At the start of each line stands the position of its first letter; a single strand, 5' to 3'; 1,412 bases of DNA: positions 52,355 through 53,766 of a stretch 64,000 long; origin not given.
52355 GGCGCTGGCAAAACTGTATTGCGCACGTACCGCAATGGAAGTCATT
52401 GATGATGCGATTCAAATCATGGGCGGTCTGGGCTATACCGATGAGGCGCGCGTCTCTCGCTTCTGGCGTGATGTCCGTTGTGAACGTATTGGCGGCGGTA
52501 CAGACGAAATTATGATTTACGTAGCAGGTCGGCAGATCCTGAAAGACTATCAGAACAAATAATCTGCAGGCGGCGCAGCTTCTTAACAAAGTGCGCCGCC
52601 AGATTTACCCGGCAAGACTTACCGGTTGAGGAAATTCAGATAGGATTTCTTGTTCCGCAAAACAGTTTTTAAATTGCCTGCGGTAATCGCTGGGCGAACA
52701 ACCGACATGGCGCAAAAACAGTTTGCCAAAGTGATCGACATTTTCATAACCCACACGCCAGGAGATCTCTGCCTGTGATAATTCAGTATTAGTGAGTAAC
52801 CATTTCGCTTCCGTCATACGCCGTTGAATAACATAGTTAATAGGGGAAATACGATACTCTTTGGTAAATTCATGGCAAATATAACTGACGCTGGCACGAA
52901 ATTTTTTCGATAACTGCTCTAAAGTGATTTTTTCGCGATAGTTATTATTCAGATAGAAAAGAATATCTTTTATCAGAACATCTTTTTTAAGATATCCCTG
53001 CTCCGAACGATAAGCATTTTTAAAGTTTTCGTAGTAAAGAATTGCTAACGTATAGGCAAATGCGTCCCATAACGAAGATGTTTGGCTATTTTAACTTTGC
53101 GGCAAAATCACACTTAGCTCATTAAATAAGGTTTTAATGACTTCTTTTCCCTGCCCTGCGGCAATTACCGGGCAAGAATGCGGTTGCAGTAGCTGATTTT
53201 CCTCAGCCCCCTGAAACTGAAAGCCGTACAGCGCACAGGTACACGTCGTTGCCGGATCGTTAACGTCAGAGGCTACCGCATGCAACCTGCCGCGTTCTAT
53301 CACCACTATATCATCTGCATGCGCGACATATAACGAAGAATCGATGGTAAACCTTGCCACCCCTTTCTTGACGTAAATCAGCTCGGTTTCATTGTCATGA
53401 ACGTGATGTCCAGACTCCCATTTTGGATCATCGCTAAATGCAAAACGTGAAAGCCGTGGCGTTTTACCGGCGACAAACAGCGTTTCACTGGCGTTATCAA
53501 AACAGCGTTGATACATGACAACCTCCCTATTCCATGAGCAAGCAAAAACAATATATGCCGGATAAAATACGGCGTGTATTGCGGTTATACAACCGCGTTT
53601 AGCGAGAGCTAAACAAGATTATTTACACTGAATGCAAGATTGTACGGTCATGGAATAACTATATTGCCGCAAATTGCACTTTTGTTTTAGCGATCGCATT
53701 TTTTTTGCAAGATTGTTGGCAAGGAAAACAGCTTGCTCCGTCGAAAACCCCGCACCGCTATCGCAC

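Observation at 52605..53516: ydiP (AraC-type regulator) is intact except for one ochre codon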

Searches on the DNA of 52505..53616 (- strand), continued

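Call 36: get_annotated_region(hit=H95, flank=3500)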
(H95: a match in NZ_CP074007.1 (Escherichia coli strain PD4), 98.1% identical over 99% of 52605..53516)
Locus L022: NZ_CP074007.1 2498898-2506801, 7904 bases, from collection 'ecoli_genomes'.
description: Escherichia coli strain PD4 chromosome, complete genome
organism: Escherichia coli strain PD4 (NCBI taxid 562)
replicon: chromosome; assembly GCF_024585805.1
host: Pig; source: Rectal Swab; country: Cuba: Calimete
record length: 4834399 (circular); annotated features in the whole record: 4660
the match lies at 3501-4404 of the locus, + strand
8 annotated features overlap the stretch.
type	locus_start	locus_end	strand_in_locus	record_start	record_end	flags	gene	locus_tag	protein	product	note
CDS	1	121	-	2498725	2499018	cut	ydiT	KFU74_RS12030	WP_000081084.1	ferredoxin family protein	-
CDS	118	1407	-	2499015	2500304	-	ydiS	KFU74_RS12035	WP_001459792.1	FAD-dependent oxidoreductase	-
CDS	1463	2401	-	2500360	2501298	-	ydiR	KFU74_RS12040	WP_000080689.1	electron transfer flavoprotein subunit alpha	-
CDS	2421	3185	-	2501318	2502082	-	ydiQ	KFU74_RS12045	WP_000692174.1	electron transfer flavoprotein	-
CDS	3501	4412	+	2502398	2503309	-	ydiP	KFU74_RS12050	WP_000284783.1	AraC family transcriptional regulator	-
CDS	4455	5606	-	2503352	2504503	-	ydiO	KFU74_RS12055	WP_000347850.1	acyl-CoA dehydrogenase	-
CDS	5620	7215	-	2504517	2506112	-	ydiF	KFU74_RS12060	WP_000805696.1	acyl CoA:acetate/3-ketoacid CoA transferase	-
CDS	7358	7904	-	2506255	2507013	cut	aroD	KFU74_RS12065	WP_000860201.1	type I 3-dehydroquinate dehydratase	-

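Call 37: get_annotated_region(hit=H100, flank=3500)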
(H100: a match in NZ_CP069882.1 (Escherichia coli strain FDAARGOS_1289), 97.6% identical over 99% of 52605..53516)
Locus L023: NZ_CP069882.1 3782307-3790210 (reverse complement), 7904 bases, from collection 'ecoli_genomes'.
description: Escherichia coli strain FDAARGOS_1289 chromosome, complete genome
organism: Escherichia coli strain FDAARGOS_1289 (NCBI taxid 562)
replicon: chromosome; assembly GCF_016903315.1
host: Homo sapiens; source: missing; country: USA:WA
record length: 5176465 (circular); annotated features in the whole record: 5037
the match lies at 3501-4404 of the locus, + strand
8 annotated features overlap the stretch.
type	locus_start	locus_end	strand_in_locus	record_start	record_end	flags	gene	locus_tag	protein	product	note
CDS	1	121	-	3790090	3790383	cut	ydiT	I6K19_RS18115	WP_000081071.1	ferredoxin family protein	-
CDS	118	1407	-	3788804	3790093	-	ydiS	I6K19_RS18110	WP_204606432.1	FAD-dependent oxidoreductase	-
CDS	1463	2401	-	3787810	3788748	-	ydiR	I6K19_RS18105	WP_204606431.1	electron transfer flavoprotein subunit alpha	-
CDS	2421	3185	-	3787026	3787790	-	ydiQ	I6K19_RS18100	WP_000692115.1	electron transfer flavoprotein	-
CDS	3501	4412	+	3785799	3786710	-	ydiP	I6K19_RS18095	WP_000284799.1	AraC family transcriptional regulator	-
CDS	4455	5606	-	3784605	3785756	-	ydiO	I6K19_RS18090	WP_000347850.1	acyl-CoA dehydrogenase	-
CDS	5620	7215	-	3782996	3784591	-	ydiF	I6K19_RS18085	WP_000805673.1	acyl CoA:acetate/3-ketoacid CoA transferase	-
CDS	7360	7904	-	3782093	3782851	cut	aroD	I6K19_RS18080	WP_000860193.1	type I 3-dehydroquinate dehydratase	-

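Call 38: get_annotated_region(hit=H125, flank=3500)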
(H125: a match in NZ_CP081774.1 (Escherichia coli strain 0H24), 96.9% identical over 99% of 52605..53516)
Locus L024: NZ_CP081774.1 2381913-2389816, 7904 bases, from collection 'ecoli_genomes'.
description: Escherichia coli strain 0H24 chromosome, complete genome
organism: Escherichia coli strain 0H24 (NCBI taxid 562)
replicon: chromosome; assembly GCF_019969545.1
host: -; source: -; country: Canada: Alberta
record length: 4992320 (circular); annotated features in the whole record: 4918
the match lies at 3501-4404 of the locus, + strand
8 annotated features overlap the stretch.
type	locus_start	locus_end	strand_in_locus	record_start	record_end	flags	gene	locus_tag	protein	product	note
CDS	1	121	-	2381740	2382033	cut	ydiT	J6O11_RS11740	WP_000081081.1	ferredoxin family protein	-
CDS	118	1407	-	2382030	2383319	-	ydiS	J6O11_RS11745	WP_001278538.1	FAD-dependent oxidoreductase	-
CDS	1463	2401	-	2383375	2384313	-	ydiR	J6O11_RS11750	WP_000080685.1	electron transfer flavoprotein subunit alpha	-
CDS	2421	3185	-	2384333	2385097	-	ydiQ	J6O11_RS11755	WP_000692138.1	electron transfer flavoprotein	-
CDS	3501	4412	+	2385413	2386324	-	ydiP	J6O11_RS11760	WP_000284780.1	AraC family transcriptional regulator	-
CDS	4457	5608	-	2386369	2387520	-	ydiO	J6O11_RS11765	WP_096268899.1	acyl-CoA dehydrogenase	-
CDS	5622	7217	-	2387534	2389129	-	ydiF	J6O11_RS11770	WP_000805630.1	acyl CoA:acetate/3-ketoacid CoA transferase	-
CDS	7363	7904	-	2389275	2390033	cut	aroD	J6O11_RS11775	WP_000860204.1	type I 3-dehydroquinate dehydratase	-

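Call 39: get_annotated_region(hit=H87, flank=3500)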
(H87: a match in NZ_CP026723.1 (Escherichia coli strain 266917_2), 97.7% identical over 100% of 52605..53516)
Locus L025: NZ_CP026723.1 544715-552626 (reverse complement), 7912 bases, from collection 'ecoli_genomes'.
description: Escherichia coli strain 266917_2 chromosome, complete genome
organism: Escherichia coli strain 266917_2 (NCBI taxid 562)
replicon: chromosome; assembly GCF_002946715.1
host: Homo sapiens; source: feces; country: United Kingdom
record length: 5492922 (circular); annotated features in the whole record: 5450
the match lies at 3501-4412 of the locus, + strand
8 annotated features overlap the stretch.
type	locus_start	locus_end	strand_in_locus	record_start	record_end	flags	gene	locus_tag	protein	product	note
CDS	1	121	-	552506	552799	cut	ydiT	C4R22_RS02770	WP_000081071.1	ferredoxin family protein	-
CDS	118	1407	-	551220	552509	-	ydiS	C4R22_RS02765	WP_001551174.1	FAD-dependent oxidoreductase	-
CDS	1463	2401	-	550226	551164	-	ydiR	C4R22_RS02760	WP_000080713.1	electron transfer flavoprotein subunit alpha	-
CDS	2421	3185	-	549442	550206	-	ydiQ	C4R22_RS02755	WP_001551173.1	electron transfer flavoprotein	-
CDS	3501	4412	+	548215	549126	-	ydiP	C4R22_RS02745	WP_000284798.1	AraC family transcriptional regulator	-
CDS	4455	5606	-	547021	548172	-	ydiO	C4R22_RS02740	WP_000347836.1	acyl-CoA dehydrogenase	-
CDS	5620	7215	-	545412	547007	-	ydiF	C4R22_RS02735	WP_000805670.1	acyl CoA:acetate/3-ketoacid CoA transferase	-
CDS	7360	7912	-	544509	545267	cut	aroD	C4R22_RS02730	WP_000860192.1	type I 3-dehydroquinate dehydratase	-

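Call 40: get_annotated_region(hit=H2, flank=3400)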
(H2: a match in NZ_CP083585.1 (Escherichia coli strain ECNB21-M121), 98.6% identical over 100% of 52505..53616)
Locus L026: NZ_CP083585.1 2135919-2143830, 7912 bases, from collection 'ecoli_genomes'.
description: Escherichia coli strain ECNB21-M121 chromosome, complete genome
organism: Escherichia coli strain ECNB21-M121 (NCBI taxid 562)
replicon: chromosome; assembly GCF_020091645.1
host: -; source: meat; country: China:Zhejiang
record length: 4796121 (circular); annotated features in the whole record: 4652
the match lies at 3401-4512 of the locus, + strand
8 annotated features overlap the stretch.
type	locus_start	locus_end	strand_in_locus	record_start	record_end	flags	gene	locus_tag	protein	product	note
CDS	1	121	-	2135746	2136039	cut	ydiT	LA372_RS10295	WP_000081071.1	ferredoxin family protein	-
CDS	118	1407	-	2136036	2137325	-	ydiS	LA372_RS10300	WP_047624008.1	FAD-dependent oxidoreductase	-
CDS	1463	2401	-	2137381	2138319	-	ydiR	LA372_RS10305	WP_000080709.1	electron transfer flavoprotein subunit alpha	-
CDS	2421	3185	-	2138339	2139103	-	ydiQ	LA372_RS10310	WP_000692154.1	electron transfer flavoprotein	-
CDS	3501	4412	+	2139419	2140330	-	ydiP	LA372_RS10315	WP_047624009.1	AraC family transcriptional regulator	-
CDS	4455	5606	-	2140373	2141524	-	ydiO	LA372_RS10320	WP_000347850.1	acyl-CoA dehydrogenase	-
CDS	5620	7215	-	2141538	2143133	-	ydiF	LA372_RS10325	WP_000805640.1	acyl CoA:acetate/3-ketoacid CoA transferase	-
CDS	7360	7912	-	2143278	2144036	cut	aroD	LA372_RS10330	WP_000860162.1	type I 3-dehydroquinate dehydratase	-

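Call 44: search_dna_similar(query=L021:3922-3976:+, collection=ecoli_genomes, mode=near, max_rows=15, max_evalue=0.001)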
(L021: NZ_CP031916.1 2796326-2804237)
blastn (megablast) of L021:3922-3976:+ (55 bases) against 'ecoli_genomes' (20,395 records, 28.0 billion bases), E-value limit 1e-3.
Records with a match: 25; places in all: 25; records where one place covers at least 80% of the query: 25.
Genomes with a match: 25 of 5426; with a place that covers at least 80% of the query: 25. Places per genome that has any: lowest 1, median 1, highest 1. On chromosomes: 25 places; on plasmids: 0.
Best place of each record, by identity: >=99% 24; 95-99% 1.
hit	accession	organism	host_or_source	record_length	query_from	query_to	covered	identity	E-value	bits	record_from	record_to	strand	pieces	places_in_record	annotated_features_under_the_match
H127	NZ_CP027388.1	Escherichia coli strain 2011C-4251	Homo sapiens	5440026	1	55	100%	100.0%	9e-20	102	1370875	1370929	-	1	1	ydiP: AraC family transcriptional regulator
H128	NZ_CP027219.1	Escherichia coli strain 2015C-3163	Homo sapiens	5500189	1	55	100%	100.0%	9e-20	102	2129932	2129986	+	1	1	ydiP: AraC family transcriptional regulator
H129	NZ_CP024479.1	Escherichia coli strain 2011C-4315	Homo sapiens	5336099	1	55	100%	100.0%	9e-20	102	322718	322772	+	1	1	ydiP: AraC family transcriptional regulator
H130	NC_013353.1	Escherichia coli O103:H2 str. 12009 strain 12009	-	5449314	1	55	100%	100.0%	9e-20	102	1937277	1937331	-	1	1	ydiP: AraC family transcriptional regulator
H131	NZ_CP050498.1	Escherichia coli strain RM13322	cattle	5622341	1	55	100%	100.0%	9e-20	102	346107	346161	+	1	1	ydiP: AraC family transcriptional regulator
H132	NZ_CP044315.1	Escherichia coli strain SJ7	Homo sapiens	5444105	1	55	100%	100.0%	9e-20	102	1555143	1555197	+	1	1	ydiP: AraC family transcriptional regulator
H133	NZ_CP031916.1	Escherichia coli O45:H2 strain FWSEC0003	Homo sapiens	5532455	1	55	100%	100.0%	9e-20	102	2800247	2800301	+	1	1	ydiP: AraC family transcriptional regulator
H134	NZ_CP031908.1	Escherichia coli O103:H2 strain FWSEC0007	Homo sapiens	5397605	1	55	100%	100.0%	9e-20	102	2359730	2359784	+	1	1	ydiP: AraC family transcriptional regulator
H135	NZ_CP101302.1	Escherichia coli strain 2000-3039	Homo sapiens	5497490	1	55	100%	100.0%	9e-20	102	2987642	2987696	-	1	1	ydiP: AraC family transcriptional regulator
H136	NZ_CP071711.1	Escherichia coli strain EC20017429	Homo sapiens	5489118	1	55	100%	100.0%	9e-20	102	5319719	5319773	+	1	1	ydiP: AraC family transcriptional regulator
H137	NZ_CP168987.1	Escherichia coli strain UTAK-10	Veal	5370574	1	55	100%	100.0%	9e-20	102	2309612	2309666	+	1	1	ydiP: helix-turn-helix domain-containing protein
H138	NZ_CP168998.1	Escherichia coli strain UTAK-14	Veal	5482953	1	55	100%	100.0%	9e-20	102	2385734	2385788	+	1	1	ydiP: helix-turn-helix domain-containing protein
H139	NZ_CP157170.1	Escherichia coli strain 99E2750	Homo sapiens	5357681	1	55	100%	100.0%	9e-20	102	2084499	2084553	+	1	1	ydiP: AraC family transcriptional regulator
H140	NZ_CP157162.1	Escherichia coli strain UTAK-2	Bos taurus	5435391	1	55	100%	100.0%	9e-20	102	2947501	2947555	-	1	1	ydiP: AraC family transcriptional regulator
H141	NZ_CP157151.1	Escherichia coli strain UTAK-6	Bos taurus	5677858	1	55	100%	100.0%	9e-20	102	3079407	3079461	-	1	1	ydiP: AraC family transcriptional regulator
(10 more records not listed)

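Call 58: get_annotated_region(hit=H130, flank=7500)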
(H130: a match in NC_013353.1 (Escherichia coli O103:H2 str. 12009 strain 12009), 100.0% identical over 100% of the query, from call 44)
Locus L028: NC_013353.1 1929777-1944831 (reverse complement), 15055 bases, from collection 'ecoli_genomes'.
description: Escherichia coli O103:H2 str. 12009, complete sequence
organism: Escherichia coli O103:H2 str. 12009 strain 12009 (NCBI taxid 585395)
replicon: chromosome; assembly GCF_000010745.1
host: -; source: -; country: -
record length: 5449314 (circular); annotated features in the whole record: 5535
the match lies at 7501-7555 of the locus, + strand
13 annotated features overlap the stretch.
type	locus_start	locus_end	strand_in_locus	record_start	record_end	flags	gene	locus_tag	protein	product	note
CDS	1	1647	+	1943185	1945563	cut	ppsA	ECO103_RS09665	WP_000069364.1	phosphoenolpyruvate synthase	-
CDS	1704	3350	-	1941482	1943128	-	fadK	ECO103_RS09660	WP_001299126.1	medium-chain fatty-acid--CoA ligase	-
CDS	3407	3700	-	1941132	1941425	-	ydiT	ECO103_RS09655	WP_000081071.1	ferredoxin family protein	-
CDS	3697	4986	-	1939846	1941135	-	ydiS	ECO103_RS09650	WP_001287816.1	FAD-dependent oxidoreductase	-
CDS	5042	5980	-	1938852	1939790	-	ydiR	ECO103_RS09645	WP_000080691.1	electron transfer flavoprotein subunit alpha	-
CDS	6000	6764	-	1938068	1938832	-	ydiQ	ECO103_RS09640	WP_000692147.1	electron transfer flavoprotein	-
CDS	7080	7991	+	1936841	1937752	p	ydiP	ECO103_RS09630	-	AraC family transcriptional regulator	internal stop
CDS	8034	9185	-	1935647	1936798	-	ydiO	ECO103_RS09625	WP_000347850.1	acyl-CoA dehydrogenase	-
CDS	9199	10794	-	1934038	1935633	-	ydiF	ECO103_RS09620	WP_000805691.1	acyl CoA:acetate/3-ketoacid CoA transferase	-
CDS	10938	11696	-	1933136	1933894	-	aroD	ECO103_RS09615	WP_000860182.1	type I 3-dehydroquinate dehydratase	-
CDS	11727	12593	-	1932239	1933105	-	ydiB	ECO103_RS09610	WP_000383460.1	quinate/shikimate dehydrogenase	-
CDS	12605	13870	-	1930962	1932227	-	ydiN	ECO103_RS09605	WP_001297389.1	MFS transporter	-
CDS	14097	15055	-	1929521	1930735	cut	ydiM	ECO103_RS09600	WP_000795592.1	MFS transporter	-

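Call 59: get_annotated_region(hit=H98, flank=150)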
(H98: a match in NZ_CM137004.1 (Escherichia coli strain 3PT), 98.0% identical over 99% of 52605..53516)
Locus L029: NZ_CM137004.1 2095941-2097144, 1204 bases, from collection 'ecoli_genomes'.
description: Escherichia coli strain 3PT chromosome, whole genome shotgun sequence
organism: Escherichia coli strain 3PT (NCBI taxid 562)
replicon: chromosome; assembly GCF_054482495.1
host: Mink; source: missing; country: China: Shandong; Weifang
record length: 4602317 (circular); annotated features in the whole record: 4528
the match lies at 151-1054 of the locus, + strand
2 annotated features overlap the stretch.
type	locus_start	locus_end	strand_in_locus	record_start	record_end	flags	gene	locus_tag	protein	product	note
CDS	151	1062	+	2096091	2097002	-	ydiP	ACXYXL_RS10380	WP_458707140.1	helix-turn-helix domain-containing protein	-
CDS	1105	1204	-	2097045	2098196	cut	ydiO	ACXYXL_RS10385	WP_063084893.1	acyl-CoA dehydrogenase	-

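Call 60: get_annotated_region(hit=H124, flank=150)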
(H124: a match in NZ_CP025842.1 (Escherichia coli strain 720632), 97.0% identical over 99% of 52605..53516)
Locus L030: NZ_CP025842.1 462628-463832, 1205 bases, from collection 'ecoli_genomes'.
description: Escherichia coli strain 720632 chromosome, complete genome
organism: Escherichia coli strain 720632 (NCBI taxid 562)
replicon: chromosome; assembly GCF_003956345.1
host: Homo sapiens; source: stool; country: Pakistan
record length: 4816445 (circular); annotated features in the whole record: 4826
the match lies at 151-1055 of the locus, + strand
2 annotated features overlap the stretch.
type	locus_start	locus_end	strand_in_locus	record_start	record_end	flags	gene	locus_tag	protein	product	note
CDS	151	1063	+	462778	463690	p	ydiP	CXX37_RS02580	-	helix-turn-helix domain-containing protein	frameshifted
CDS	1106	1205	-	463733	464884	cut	ydiO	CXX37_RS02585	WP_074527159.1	acyl-CoA dehydrogenase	-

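Call 61: get_annotated_region(hit=H126, flank=3000)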
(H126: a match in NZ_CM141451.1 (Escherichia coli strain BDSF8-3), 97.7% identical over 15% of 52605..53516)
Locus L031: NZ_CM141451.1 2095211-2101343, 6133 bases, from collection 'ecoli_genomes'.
description: Escherichia coli strain BDSF8-3 chromosome, whole genome shotgun sequence
organism: Escherichia coli strain BDSF8-3 (NCBI taxid 562)
replicon: chromosome; assembly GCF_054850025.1
host: White kangaroo; source: -; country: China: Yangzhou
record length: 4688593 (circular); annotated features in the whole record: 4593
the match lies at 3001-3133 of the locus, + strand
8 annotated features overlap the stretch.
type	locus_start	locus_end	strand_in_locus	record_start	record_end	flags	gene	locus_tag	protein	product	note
CDS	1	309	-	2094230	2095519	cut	ydiS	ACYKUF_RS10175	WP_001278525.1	FAD-dependent oxidoreductase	-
CDS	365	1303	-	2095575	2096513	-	ydiR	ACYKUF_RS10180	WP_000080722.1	electron transfer flavoprotein subunit alpha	-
CDS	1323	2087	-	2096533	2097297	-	ydiQ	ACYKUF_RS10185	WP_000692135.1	electron transfer flavoprotein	-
CDS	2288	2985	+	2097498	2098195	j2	-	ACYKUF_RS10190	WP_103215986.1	IS1-like element IS1A family transposase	programmed frameshift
CDS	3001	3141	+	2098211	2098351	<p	-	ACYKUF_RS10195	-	AraC family transcriptional regulator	incomplete; partial in the middle of a contig; missing N-terminus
CDS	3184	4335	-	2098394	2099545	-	ydiO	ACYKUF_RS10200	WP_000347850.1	acyl-CoA dehydrogenase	-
CDS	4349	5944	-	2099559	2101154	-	ydiF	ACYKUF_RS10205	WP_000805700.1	acyl CoA:acetate/3-ketoacid CoA transferase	-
CDS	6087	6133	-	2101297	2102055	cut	aroD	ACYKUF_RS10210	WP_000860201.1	type I 3-dehydroquinate dehydratase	-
